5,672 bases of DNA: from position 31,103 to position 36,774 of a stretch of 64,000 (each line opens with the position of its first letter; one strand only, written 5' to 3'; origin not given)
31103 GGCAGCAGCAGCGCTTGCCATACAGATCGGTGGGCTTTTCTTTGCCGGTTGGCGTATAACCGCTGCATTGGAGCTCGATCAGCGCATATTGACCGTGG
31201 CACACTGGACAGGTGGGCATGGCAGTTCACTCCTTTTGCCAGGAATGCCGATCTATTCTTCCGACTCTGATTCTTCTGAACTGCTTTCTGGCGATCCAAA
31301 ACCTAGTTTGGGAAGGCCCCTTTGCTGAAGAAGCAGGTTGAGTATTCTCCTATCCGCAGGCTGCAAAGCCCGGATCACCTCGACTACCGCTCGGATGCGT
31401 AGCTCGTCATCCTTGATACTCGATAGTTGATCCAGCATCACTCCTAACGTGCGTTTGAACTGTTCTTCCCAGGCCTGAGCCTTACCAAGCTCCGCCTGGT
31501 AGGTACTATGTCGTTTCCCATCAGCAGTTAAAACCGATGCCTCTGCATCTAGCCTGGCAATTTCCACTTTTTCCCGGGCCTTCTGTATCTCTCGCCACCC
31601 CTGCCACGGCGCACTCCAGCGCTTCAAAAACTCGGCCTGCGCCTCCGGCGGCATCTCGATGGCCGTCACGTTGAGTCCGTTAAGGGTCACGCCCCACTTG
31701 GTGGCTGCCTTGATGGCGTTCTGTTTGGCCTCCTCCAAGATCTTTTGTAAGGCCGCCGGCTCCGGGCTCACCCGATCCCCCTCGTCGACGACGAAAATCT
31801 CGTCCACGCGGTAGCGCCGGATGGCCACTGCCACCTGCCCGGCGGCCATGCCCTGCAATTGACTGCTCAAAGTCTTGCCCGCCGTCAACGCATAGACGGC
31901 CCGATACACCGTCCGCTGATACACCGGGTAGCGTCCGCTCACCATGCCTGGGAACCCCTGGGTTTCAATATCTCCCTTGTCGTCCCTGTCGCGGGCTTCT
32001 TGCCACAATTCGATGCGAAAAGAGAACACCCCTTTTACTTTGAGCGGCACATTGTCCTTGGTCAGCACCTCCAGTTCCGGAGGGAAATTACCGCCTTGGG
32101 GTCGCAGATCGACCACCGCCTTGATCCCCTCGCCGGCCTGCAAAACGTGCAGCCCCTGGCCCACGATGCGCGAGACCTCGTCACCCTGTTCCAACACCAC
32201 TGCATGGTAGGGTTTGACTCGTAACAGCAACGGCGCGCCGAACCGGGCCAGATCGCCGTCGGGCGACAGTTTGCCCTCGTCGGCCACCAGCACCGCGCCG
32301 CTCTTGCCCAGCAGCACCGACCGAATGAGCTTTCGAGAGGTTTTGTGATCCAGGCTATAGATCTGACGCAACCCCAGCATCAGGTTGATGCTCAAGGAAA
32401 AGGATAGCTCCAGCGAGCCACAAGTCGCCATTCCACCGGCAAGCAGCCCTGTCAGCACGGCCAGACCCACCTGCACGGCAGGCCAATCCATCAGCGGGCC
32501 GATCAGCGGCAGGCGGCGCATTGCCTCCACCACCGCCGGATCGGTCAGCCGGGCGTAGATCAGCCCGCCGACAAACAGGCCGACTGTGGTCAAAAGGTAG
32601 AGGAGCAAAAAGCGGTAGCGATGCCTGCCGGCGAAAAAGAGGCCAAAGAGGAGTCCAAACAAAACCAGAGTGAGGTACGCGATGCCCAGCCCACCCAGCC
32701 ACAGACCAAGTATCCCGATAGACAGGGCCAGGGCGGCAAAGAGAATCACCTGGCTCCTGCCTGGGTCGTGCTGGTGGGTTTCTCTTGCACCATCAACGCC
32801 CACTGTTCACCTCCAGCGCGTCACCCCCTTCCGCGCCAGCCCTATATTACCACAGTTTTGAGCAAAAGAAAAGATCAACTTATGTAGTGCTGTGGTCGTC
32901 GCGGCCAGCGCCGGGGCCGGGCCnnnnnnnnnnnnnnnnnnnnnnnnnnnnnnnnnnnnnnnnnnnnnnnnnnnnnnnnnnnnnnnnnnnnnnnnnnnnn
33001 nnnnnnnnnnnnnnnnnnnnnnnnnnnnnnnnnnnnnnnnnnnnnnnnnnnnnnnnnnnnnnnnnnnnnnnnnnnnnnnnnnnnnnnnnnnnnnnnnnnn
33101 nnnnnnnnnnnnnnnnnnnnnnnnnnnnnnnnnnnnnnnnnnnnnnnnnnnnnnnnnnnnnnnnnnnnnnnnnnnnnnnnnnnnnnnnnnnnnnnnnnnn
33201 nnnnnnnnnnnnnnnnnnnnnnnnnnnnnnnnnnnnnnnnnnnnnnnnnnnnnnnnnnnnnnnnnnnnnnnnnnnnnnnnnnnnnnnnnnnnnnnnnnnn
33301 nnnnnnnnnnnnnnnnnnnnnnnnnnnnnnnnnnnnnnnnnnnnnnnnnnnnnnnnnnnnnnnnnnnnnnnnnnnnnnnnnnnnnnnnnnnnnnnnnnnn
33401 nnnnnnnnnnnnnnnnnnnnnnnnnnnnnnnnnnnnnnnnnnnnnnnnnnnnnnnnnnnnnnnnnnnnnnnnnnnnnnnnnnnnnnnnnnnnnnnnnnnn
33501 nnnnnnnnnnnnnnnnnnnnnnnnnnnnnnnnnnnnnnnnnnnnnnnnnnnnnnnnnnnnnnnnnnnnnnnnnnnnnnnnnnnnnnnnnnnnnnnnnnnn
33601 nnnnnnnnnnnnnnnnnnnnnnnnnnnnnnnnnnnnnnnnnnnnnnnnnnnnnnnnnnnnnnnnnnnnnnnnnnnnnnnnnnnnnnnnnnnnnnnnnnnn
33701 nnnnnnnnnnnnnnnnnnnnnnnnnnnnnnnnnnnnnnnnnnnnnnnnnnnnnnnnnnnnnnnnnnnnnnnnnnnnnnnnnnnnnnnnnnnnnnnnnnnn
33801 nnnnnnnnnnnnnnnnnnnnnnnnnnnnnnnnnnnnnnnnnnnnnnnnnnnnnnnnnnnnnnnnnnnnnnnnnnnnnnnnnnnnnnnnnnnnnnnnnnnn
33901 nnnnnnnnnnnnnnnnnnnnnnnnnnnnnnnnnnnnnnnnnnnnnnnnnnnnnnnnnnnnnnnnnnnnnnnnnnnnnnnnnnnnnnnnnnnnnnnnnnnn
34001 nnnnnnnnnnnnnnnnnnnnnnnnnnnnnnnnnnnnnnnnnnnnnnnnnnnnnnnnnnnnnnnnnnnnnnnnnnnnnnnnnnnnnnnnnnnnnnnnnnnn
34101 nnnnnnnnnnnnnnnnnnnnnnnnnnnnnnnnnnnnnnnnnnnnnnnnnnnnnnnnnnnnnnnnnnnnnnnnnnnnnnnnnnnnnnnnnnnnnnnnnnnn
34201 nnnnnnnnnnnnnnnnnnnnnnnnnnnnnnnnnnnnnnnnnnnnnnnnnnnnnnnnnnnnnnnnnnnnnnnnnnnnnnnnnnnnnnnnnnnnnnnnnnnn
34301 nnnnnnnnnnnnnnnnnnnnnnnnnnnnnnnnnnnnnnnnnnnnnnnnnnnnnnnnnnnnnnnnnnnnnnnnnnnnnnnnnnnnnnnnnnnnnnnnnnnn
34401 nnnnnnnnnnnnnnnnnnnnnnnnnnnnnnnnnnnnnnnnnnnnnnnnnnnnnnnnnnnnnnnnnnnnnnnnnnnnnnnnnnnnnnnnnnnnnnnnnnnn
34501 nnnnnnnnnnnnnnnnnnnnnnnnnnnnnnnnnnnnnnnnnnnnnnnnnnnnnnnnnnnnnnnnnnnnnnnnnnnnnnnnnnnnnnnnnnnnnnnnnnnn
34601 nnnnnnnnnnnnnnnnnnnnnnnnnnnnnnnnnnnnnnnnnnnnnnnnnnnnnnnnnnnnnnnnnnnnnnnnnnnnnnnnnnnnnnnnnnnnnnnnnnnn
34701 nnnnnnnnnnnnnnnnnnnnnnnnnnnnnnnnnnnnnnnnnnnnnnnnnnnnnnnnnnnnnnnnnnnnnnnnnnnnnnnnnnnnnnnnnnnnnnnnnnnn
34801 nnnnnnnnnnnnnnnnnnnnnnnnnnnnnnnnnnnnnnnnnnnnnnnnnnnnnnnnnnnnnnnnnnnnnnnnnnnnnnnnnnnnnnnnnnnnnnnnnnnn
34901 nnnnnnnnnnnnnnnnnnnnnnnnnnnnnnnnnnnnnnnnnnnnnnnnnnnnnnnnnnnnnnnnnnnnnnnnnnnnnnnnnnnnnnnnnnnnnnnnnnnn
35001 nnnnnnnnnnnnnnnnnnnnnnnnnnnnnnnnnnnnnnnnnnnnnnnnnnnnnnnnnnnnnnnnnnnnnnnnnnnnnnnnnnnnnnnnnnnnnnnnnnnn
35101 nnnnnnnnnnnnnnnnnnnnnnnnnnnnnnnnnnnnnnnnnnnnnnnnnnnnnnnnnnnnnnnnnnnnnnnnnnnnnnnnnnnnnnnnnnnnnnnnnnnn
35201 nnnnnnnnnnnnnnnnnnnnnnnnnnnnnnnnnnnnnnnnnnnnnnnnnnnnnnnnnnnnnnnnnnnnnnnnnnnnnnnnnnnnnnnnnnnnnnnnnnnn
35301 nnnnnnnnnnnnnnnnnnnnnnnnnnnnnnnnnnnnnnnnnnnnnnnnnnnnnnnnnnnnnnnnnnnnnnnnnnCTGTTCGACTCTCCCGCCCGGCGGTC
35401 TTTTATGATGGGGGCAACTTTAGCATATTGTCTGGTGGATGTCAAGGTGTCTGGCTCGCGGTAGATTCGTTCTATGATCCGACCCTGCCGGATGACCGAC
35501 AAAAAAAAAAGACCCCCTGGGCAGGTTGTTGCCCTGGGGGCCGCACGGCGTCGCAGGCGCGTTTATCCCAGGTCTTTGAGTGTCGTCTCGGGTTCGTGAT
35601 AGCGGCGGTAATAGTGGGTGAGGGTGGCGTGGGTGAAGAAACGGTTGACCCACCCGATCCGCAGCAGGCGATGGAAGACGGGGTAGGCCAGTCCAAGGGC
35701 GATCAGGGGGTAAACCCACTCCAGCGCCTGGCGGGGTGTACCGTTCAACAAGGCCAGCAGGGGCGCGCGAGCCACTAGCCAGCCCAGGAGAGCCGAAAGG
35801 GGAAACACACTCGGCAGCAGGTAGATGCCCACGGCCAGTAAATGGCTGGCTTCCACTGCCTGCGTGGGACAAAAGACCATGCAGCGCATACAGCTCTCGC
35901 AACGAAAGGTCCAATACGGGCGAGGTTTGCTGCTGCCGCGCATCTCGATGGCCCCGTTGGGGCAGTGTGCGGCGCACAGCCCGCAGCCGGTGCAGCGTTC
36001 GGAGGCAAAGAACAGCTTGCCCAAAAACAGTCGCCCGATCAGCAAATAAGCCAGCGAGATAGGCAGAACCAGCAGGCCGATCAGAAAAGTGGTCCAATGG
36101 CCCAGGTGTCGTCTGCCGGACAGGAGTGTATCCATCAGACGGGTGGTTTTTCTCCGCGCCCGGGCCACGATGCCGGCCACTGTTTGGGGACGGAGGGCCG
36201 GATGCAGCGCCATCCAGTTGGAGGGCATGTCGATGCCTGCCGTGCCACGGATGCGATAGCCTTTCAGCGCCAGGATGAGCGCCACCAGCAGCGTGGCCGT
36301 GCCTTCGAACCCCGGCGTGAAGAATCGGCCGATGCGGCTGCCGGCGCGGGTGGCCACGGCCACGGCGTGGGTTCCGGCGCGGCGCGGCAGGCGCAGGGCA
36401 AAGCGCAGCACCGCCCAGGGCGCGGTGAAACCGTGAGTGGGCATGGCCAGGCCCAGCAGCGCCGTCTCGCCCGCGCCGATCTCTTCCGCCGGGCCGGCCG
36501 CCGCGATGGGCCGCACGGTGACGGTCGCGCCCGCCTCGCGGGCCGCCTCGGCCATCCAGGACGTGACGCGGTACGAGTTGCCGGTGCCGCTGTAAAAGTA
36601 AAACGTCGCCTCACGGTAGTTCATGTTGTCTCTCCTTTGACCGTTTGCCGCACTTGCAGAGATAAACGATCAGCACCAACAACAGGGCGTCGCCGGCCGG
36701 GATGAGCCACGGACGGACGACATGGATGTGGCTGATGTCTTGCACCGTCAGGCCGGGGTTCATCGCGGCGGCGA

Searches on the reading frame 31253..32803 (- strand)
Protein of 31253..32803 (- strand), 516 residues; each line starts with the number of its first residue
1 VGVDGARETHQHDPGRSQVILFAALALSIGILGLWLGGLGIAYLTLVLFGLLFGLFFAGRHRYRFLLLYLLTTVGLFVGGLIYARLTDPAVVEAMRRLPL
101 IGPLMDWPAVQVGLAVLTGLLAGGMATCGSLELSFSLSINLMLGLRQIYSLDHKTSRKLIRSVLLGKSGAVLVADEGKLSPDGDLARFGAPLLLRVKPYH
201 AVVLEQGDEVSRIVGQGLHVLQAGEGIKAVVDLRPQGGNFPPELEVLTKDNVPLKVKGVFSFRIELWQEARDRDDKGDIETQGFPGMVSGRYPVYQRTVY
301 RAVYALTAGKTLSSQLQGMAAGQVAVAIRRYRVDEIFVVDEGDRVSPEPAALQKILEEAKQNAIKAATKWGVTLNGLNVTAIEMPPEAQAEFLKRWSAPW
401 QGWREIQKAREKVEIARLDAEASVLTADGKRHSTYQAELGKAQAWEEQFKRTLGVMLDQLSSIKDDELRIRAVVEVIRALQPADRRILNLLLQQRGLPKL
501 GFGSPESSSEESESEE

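Call 48: search_protein_families(library=pfam, proteins=[window:31253-32803:-], max_evalue=0.00001)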
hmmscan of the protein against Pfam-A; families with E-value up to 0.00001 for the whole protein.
window:31253-32803:- (516 aa): 1 family
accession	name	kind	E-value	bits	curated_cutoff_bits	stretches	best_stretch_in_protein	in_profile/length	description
PF01145.31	Band_7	-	1.4e-14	54.9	23.6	1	195-402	2-165/176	SPFH domain / Band 7 family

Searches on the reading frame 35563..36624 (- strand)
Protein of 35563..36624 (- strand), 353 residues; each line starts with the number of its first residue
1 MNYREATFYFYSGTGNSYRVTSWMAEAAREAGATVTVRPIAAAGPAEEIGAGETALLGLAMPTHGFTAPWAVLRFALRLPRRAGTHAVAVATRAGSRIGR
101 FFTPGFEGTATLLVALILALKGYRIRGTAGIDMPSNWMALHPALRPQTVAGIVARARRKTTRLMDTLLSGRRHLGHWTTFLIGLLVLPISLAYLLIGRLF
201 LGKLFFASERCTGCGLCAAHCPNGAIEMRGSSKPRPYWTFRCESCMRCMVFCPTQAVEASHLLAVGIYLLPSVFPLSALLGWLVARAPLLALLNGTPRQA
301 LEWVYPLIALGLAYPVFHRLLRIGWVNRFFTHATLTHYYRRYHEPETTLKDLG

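Call 48: search_protein_families(library=pfam, proteins=[window:35563-36624:-], max_evalue=0.00001)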
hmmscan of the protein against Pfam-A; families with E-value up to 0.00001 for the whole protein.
window:35563-36624:- (353 aa): 9 families
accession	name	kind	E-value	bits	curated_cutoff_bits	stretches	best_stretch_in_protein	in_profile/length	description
PF00037.32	Fer4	-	1.7e-11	43.9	21.1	1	209-227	6-24/24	4Fe-4S binding domain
PF12838.12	Fer4_7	-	3.4e-08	34.3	27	1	210-256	1-52/52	4Fe-4S dicluster domain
PF12837.12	Fer4_6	-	1.4e-07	31.5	25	0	208-226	6-24/24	4Fe-4S binding domain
PF25160.1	LdpA_Fe-S-bd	-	2.5e-07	30.8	27.6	0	207-229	24-46/49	LdpA Fe-S cluster-binding domain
PF13237.11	Fer4_10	-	3.6e-07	30.4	25.5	1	206-253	4-53/53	4Fe-4S dicluster domain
PF14697.11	Fer4_21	-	4.2e-07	30.4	35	0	207-228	37-59/59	4Fe-4S dicluster domain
PF13484.11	Fer4_16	-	9.5e-07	29.9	30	0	210-229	1-20/66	4Fe-4S double cluster binding domain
PF13187.11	Fer4_9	-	1.2e-06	28.9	27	1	210-256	1-51/52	4Fe-4S dicluster domain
PF12797.12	Fer4_2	-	5.1e-06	26.5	24.5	0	204-222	3-21/22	4Fe-4S binding domain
